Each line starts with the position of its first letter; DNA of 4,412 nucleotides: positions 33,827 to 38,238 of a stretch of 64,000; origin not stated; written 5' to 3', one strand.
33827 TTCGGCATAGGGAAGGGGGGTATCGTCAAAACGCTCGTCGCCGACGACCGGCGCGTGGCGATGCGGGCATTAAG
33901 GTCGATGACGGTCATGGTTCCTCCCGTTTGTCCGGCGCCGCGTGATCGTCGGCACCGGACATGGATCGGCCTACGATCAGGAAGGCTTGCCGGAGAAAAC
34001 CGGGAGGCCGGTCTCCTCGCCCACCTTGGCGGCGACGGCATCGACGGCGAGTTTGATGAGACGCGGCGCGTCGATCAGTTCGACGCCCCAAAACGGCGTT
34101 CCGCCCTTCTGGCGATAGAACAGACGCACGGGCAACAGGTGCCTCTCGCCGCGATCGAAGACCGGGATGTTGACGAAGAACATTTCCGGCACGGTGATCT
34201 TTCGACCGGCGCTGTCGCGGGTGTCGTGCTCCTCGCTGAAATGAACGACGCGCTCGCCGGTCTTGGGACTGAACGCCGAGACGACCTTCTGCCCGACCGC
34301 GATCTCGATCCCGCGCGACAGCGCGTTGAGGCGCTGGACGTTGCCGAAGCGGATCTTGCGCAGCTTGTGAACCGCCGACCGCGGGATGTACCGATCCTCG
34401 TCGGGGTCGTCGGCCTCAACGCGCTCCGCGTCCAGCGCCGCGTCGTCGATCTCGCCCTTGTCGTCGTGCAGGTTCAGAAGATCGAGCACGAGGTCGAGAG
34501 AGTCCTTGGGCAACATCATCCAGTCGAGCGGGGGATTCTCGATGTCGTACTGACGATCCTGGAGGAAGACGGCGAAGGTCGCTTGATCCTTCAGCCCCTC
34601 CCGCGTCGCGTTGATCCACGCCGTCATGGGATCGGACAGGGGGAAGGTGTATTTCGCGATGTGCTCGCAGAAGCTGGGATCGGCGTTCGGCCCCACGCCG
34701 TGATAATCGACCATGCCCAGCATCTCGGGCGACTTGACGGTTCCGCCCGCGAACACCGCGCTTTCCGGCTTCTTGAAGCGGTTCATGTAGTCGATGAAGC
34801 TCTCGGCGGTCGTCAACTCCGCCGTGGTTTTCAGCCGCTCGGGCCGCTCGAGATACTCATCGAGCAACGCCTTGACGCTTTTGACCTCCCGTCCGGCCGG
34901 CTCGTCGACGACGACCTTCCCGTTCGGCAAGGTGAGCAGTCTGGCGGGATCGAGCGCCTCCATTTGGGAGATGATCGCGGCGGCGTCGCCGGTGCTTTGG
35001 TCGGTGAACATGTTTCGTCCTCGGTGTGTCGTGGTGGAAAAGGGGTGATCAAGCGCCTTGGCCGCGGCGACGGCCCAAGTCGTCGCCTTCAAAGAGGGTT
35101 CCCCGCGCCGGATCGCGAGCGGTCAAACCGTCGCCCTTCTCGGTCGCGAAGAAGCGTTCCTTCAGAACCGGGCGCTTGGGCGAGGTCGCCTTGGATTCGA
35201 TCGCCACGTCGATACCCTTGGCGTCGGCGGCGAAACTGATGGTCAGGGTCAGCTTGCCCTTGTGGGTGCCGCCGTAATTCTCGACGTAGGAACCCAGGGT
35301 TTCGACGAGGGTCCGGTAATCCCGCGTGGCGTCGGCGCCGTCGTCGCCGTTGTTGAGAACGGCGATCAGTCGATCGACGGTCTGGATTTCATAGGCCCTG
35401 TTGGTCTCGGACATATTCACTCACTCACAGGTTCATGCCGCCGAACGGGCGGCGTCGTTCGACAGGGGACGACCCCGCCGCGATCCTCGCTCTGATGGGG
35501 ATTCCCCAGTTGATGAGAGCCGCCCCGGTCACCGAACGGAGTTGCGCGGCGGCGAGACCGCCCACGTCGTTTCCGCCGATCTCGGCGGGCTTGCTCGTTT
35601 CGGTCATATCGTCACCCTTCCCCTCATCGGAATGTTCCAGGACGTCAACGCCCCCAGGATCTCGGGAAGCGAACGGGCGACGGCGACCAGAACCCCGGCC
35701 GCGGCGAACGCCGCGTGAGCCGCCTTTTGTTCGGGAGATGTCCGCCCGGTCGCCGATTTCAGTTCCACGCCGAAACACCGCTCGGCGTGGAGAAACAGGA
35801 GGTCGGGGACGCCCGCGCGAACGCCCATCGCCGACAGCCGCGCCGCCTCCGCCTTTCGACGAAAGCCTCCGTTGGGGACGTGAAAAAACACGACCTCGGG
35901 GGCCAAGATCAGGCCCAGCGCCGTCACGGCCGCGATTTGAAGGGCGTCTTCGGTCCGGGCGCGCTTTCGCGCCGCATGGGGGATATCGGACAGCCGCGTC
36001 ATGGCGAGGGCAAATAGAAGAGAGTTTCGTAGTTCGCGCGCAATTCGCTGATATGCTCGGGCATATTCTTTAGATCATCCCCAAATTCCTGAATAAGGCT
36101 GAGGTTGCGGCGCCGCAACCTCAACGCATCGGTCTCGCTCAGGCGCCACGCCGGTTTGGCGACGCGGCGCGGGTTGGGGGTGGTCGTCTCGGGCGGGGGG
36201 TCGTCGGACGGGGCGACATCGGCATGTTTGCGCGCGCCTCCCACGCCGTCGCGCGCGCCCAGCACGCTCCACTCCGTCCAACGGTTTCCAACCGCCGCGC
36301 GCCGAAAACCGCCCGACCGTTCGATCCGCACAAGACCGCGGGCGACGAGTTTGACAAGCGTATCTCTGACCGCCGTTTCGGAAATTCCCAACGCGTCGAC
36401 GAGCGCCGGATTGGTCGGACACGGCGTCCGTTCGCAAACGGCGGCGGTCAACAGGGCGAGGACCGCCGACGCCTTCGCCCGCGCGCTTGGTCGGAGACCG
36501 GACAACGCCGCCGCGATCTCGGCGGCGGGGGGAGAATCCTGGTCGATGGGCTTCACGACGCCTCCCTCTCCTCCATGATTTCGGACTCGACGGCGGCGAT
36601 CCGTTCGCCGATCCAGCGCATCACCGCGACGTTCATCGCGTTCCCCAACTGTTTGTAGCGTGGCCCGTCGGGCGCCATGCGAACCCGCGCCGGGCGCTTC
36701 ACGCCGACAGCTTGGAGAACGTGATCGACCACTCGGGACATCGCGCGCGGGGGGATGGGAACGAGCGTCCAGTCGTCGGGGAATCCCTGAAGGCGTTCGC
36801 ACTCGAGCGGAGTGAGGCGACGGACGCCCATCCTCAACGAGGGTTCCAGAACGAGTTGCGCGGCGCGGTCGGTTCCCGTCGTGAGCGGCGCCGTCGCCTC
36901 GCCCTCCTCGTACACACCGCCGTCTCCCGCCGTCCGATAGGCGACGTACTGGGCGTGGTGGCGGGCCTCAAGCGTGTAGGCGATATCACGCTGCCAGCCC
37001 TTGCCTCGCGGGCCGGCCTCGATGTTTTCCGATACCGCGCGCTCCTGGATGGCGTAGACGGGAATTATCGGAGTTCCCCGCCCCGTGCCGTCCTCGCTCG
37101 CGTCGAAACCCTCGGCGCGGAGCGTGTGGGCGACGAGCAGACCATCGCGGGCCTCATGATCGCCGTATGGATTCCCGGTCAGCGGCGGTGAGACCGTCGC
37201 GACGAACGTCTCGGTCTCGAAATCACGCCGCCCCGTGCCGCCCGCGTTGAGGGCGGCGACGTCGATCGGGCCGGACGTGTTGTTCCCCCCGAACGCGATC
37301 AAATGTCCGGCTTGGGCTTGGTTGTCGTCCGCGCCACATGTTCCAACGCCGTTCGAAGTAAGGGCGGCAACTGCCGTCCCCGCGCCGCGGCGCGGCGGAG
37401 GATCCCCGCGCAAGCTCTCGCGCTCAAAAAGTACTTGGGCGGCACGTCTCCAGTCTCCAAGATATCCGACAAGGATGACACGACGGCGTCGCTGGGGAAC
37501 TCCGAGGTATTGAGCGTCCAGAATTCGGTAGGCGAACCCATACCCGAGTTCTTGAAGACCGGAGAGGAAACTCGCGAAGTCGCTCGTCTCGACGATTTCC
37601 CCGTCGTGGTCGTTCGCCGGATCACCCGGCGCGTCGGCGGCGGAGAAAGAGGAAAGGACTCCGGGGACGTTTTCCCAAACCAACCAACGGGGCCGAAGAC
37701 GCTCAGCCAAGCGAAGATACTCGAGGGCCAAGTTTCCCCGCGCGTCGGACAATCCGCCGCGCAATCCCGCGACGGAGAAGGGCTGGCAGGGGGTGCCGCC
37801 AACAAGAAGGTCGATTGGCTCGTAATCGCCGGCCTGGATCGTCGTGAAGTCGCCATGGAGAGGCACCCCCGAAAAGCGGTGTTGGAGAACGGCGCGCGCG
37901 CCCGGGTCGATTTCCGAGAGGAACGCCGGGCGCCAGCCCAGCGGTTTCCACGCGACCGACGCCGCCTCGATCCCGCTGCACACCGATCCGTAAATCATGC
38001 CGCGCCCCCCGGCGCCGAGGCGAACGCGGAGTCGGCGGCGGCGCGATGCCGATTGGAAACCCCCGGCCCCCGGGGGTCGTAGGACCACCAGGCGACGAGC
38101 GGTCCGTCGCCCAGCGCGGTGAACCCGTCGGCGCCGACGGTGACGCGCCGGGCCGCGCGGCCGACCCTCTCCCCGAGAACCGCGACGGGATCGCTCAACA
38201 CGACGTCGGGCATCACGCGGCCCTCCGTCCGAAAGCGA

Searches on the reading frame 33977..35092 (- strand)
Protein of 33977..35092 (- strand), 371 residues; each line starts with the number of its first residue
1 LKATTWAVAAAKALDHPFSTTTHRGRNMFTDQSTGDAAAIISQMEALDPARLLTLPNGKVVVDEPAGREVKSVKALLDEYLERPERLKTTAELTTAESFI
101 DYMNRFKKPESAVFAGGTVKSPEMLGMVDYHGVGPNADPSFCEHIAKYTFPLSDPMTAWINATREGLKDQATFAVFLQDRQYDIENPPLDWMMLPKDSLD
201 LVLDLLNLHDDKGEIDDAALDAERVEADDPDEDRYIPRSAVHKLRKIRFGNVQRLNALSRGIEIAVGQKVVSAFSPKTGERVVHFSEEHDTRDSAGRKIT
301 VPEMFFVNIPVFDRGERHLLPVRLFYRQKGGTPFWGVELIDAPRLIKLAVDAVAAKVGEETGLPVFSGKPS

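Call 90: search_protein_families(library=phrogs, proteins=[window:33977-35092:-], max_evalue=0.0001)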
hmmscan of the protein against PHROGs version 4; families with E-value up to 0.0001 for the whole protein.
window:33977-35092:- (371 aa): 1 family
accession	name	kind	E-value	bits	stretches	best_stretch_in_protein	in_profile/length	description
phrog_210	-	unknown function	1.9e-30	107.1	1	56-370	27-272/274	-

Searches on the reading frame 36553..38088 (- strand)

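Call 90: search_protein_families(library=phrogs, proteins=[window:36553-38088:-], max_evalue=0.0001)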
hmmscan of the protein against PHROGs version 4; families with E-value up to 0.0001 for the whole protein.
window:36553-38088:- (511 aa): 11 families
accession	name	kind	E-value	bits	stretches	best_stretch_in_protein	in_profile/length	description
phrog_116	-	other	4.3e-82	277.6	1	30-509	207-501/779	DNA methyltransferase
phrog_864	-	DNA, RNA and nucleotide metabolism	2.9e-62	212.5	1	44-504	654-1058/1064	DNA primase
phrog_363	-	other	7e-49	167.7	1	29-508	52-323/327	DNA methyltransferase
phrog_16528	-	other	1.3e-25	91.4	1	320-508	111-228/236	DNA methyltransferase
phrog_26324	-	other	1.9e-24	87.9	2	418-445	143-170/210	DNA methyltransferase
phrog_16427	-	other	3.1e-13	50.9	1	419-501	114-172/235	DNA methyltransferase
phrog_13621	-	unknown function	5.2e-12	46.7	1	420-442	52-74/121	-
phrog_23296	-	other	1.6e-11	44.9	1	473-501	30-58/68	DNA methyltransferase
phrog_29583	-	other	5.8e-08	32.9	1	76-220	62-201/468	DNA methyltransferase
phrog_17284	-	unknown function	1.4e-07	32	1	421-497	158-210/245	-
phrog_38038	-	unknown function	8.8e-05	22.5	0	421-441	303-323/430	-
